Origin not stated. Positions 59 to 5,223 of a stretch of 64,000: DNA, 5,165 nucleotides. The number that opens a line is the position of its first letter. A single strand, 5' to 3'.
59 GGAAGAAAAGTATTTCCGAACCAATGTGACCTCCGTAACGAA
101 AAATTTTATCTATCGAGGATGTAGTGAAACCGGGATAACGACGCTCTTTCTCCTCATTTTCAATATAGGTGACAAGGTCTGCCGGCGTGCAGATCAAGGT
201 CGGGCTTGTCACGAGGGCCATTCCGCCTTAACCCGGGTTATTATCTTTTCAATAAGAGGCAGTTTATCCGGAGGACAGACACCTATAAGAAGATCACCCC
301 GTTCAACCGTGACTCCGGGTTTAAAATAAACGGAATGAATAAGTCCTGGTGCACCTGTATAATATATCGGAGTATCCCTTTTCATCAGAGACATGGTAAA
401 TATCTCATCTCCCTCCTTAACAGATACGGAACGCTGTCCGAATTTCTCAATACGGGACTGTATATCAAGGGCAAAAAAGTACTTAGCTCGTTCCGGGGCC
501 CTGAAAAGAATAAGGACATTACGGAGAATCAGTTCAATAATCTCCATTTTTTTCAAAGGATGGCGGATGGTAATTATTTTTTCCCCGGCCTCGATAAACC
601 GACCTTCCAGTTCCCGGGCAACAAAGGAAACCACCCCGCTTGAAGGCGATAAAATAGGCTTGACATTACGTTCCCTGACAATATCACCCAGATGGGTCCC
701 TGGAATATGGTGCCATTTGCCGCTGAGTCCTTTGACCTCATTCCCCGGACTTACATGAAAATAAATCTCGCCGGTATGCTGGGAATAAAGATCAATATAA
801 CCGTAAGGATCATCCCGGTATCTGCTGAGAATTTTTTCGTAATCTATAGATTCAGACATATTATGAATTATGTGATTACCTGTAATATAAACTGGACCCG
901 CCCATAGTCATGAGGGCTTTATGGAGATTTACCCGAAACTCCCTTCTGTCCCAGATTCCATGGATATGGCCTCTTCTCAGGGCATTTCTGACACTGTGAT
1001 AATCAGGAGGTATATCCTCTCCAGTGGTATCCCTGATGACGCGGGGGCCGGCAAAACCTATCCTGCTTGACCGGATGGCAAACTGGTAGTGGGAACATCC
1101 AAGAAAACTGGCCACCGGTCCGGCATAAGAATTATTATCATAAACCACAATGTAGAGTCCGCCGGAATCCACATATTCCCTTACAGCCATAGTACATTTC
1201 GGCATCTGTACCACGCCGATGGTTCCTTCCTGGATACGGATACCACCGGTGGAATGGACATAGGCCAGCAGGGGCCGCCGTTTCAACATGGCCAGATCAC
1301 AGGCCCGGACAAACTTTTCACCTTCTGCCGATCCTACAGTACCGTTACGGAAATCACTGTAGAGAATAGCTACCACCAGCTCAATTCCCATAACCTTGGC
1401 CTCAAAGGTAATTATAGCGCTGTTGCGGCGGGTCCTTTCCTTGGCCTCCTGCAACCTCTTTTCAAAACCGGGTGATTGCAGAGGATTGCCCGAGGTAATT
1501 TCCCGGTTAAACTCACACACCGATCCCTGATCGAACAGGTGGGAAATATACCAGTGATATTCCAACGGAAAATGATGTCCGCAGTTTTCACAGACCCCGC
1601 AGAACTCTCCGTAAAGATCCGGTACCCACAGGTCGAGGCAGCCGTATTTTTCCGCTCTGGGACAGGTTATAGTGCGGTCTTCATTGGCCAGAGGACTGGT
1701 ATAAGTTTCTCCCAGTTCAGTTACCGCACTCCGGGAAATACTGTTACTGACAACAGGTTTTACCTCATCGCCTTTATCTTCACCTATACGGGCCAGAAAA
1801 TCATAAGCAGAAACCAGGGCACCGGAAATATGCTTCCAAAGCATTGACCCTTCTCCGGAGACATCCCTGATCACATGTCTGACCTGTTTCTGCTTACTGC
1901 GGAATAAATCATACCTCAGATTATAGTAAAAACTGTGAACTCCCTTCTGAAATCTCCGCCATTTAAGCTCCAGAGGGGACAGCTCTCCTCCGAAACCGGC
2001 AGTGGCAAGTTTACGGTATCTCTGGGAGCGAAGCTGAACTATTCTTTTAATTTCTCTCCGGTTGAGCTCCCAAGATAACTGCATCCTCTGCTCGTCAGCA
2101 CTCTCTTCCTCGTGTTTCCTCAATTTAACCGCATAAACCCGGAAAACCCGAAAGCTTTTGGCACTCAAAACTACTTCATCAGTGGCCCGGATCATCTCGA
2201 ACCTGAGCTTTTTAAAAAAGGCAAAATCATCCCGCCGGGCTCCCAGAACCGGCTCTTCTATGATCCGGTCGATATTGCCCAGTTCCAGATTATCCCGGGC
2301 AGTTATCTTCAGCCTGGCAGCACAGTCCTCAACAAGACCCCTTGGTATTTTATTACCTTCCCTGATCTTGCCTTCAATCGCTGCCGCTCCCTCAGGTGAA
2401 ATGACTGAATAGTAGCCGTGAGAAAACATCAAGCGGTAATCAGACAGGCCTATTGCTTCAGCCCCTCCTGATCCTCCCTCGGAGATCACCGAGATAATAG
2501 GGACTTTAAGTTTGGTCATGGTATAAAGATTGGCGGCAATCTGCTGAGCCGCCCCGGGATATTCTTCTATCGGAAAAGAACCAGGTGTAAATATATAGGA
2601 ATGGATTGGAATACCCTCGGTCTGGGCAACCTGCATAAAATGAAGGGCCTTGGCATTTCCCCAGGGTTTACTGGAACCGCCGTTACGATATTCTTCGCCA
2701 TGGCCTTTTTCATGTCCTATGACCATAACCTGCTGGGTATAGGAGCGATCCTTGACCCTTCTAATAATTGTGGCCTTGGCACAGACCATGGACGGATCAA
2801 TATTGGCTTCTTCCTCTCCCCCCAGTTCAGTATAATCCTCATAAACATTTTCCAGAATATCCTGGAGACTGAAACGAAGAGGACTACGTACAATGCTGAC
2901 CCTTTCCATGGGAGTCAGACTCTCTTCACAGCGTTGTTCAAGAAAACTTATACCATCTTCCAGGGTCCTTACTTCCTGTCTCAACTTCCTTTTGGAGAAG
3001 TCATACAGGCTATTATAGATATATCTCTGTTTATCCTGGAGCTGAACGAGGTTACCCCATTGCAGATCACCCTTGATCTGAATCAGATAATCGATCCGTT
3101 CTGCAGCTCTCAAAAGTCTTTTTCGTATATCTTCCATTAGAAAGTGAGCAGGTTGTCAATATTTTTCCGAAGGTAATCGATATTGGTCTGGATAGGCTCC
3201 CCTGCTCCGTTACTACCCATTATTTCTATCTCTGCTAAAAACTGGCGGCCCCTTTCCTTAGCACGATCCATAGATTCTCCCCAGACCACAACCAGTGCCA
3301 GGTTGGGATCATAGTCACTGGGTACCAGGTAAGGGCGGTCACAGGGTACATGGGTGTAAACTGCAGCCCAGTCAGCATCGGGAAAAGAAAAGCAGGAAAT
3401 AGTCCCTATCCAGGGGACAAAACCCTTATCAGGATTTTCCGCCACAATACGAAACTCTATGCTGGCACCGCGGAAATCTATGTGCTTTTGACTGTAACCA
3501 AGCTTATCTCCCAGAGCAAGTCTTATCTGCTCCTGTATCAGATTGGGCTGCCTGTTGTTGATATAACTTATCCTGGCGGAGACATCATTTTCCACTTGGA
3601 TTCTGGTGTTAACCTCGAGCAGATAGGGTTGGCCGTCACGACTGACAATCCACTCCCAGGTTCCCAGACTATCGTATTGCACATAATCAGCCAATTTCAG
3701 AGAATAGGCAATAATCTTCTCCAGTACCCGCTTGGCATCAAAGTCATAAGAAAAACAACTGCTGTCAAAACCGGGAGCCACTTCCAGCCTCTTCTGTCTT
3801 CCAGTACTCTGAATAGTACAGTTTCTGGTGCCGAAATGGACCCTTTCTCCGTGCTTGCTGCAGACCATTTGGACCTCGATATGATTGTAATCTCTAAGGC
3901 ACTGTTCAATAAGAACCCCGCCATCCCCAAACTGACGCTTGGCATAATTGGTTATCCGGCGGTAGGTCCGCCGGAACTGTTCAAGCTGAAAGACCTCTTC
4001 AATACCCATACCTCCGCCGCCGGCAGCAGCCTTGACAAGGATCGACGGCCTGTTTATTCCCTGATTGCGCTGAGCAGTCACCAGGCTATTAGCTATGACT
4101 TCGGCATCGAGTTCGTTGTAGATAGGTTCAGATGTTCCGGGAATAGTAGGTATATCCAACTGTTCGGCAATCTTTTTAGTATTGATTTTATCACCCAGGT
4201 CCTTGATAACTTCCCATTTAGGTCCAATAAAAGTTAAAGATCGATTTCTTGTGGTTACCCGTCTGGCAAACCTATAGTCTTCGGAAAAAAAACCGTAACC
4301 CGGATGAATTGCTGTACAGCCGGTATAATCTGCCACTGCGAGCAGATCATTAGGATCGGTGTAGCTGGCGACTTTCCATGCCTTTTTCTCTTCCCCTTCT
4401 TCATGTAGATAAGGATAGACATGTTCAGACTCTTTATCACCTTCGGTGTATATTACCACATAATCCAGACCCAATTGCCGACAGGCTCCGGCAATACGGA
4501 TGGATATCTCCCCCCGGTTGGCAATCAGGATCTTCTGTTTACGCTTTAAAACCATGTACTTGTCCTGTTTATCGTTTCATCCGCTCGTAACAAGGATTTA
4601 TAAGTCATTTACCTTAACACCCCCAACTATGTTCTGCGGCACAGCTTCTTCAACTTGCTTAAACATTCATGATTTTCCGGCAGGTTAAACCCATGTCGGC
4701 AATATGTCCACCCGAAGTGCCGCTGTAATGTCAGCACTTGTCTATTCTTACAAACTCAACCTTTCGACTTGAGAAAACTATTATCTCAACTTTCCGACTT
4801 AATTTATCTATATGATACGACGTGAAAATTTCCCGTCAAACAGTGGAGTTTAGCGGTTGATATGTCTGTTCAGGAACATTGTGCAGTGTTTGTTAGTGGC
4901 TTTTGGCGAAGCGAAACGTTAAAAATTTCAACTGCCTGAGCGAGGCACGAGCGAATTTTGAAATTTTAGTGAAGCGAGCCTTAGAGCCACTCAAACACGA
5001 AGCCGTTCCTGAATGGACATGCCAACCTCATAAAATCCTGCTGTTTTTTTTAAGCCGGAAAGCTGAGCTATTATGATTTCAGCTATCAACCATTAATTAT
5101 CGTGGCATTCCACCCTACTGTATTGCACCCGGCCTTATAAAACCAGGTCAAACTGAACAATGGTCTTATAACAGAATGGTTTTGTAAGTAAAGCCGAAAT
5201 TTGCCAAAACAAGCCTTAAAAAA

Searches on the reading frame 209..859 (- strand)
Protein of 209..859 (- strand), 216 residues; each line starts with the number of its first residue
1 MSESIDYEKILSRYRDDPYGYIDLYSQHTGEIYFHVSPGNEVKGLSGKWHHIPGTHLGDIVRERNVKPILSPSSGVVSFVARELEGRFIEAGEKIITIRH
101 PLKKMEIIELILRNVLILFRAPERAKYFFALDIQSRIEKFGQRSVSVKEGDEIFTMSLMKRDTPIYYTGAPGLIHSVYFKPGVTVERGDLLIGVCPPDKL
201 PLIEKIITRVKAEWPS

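Call 54: find_encoding_contigs(protein=window:209-859:-, flank=10000, max_places=6)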
Protein window:209-859:- (216 aa): 4 contigs read that carry it; 3 places shown.
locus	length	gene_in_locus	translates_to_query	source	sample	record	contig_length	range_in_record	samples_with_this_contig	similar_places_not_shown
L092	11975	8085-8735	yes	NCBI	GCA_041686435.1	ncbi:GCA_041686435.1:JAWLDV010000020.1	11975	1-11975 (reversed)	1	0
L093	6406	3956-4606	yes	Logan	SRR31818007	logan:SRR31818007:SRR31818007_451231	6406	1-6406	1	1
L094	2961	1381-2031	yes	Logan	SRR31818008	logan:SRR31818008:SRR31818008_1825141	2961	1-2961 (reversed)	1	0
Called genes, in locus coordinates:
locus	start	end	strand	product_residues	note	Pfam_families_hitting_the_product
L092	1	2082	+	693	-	?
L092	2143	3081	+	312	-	PF03186:CobD_Cbib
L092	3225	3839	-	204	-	-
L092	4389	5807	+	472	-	PF00289:Biotin_carb_N, PF02786:CPSase_L_D2, PF02785:Biotin_carb_C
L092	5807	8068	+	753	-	PF03255:ACCA, PF01039:Carboxyl_trans (weak)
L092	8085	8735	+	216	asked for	PF00364:Biotin_lipoyl (faint)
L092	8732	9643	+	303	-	PF03099:BPL_LplA_LipB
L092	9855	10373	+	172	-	PF14512:TM1586_NiRdase (faint), PF00881:Nitroreductase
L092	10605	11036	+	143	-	PF01894:YjbQ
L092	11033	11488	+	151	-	-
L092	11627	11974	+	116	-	?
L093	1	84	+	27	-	?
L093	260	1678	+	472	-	PF00289:Biotin_carb_N, PF02786:CPSase_L_D2, PF02785:Biotin_carb_C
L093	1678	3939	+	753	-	PF03255:ACCA, PF01039:Carboxyl_trans (weak)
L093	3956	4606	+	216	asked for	PF00364:Biotin_lipoyl (faint)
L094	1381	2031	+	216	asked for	PF00364:Biotin_lipoyl (faint)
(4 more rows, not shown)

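Call 62: search_protein_families(library=pfam, proteins=[L092:3225-3839:-, L092:1-2082:+, L092:11033-11488:+, L092:11627-11974:+], max_evalue=0.01)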
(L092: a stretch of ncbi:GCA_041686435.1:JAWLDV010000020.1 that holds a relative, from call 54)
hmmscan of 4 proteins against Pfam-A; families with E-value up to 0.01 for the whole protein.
L092:3225-3839:- (204 aa): 0 families

L092:1-2082:+ (693 aa): 4 families
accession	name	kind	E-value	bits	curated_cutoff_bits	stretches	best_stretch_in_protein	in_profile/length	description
PF02421.24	FeoB_N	-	5.7e-42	143.3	27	1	3-115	43-155/156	Ferrous iron transport protein B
PF07670.19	Gate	-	1e-33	116.3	29.6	2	316-415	2-104/104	Nucleoside recognition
PF17910.6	FeoB_Cyto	-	2.1e-19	70.2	23.4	1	133-228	1-89/90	FeoB cytosolic helical domain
PF07664.17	FeoB_C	-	3.2e-19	68.8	26.6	1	424-476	1-54/54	Ferrous iron transport protein B C terminus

L092:11033-11488:+ (151 aa): 0 families

L092:11627-11974:+ (116 aa): 1 family
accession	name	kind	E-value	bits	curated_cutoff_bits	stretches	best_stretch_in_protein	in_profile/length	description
PF00109.32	ketoacyl-synt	-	2.2e-08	34.5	20.8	1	8-112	2-127/252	Beta-ketoacyl synthase, N-terminal domain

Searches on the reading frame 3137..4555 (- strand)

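Call 16: search_protein_families(library=pfam, proteins=[window:3137-4555:-])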
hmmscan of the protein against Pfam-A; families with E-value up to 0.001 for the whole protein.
window:3137-4555:- (472 aa): 4 families
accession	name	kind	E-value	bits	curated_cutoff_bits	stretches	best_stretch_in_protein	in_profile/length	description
PF02786.22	CPSase_L_D2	-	7.9e-29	101.1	19.8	1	122-352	1-208/211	Carbamoyl-phosphate synthase L chain, ATP binding domain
PF00289.28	Biotin_carb_N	-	1.7e-28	99.7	25.5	1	7-117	3-110/110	Biotin carboxylase, N-terminal domain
PF02785.25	Biotin_carb_C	-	2.6e-15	56.9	32.4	1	367-464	1-89/108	Biotin carboxylase C-terminal domain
PF07478.18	Dala_Dala_lig_C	-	0.00061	19.8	24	0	172-317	39-174/204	D-ala D-ala ligase C-terminus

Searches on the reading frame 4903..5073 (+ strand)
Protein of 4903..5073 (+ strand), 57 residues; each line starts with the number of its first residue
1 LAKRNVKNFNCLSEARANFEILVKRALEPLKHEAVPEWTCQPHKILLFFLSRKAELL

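Call 42: list_cluster_members(proteins=[window:4903-5073:+, window:36159-36269:+, window:7403-7513:-, window:62905-63048:+, window:36152-36250:-, window:4896-4994:-])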
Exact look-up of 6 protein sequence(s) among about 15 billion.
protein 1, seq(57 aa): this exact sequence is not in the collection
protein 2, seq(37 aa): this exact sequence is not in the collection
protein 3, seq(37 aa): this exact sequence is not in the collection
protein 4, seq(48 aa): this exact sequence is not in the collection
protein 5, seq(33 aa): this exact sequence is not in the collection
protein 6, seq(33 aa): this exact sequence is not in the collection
